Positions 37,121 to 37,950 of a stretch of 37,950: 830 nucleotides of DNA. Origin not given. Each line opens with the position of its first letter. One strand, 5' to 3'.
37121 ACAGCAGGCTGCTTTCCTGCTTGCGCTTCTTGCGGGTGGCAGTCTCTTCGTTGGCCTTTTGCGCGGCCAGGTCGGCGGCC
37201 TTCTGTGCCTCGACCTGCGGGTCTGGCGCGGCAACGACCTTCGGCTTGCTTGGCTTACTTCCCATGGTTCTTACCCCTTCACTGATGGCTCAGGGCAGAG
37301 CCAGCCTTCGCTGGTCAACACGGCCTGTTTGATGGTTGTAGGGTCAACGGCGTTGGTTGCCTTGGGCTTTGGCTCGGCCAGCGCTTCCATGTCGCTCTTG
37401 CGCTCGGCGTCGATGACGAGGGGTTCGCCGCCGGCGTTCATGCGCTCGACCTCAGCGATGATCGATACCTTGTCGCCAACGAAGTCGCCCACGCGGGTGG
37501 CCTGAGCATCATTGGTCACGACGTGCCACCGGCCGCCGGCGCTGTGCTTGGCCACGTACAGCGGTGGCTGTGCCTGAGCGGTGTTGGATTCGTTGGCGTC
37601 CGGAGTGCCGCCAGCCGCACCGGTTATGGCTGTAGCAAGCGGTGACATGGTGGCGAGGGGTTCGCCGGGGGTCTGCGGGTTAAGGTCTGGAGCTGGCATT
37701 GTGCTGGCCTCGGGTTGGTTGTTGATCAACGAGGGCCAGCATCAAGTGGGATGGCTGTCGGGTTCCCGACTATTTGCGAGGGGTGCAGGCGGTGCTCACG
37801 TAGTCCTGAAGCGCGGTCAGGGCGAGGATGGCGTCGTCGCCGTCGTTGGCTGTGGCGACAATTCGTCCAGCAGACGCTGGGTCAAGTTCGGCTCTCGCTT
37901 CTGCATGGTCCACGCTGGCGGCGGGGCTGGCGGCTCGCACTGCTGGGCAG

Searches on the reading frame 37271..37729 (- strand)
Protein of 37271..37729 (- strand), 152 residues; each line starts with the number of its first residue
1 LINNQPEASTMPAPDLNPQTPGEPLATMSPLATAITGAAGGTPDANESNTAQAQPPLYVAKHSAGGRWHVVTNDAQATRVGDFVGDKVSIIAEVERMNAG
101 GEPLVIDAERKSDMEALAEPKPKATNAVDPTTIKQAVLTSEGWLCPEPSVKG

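Call 9: search_protein_families(library=phrogs, proteins=[window:37271-37729:-], max_evalue=0.01)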
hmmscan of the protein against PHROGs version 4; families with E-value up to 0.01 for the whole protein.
window:37271-37729:- (152 aa): 2 families
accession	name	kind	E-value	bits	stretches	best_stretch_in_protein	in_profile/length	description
phrog_21114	-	unknown function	6e-05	24.1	1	36-99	77-139/142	-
phrog_20529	-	unknown function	0.00084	20.5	1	59-103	62-104/138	-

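Call 10: search_protein_families(library=pfam, proteins=[window:37271-37729:-], max_evalue=0.01)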
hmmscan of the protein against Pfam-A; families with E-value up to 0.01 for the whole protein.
window:37271-37729:- (152 aa): 0 families

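Call 62: search_protein_families(library=ncbifam, proteins=[window:37271-37699:-], max_evalue=0.1)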
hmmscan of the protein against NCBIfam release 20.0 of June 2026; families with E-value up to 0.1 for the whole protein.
window:37271-37699:- (142 aa): 0 families

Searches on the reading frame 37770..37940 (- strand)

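Call 9: search_protein_families(library=phrogs, proteins=[window:37770-37940:-], max_evalue=0.01)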
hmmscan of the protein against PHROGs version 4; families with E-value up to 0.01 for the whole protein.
window:37770-37940:- (56 aa): 3 families
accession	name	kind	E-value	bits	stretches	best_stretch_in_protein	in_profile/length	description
phrog_2466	-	lysis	1.2e-13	52.2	1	2-52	117-167/172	Rz-like spanin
phrog_1327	-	lysis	2.2e-06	28.6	1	10-49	114-152/158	Rz-like spanin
phrog_13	-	lysis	0.0078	17.3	1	5-53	105-153/154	Rz-like spanin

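Call 10: search_protein_families(library=pfam, proteins=[window:37770-37940:-], max_evalue=0.01)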
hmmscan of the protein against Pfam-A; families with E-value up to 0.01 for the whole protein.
window:37770-37940:- (56 aa): 0 families
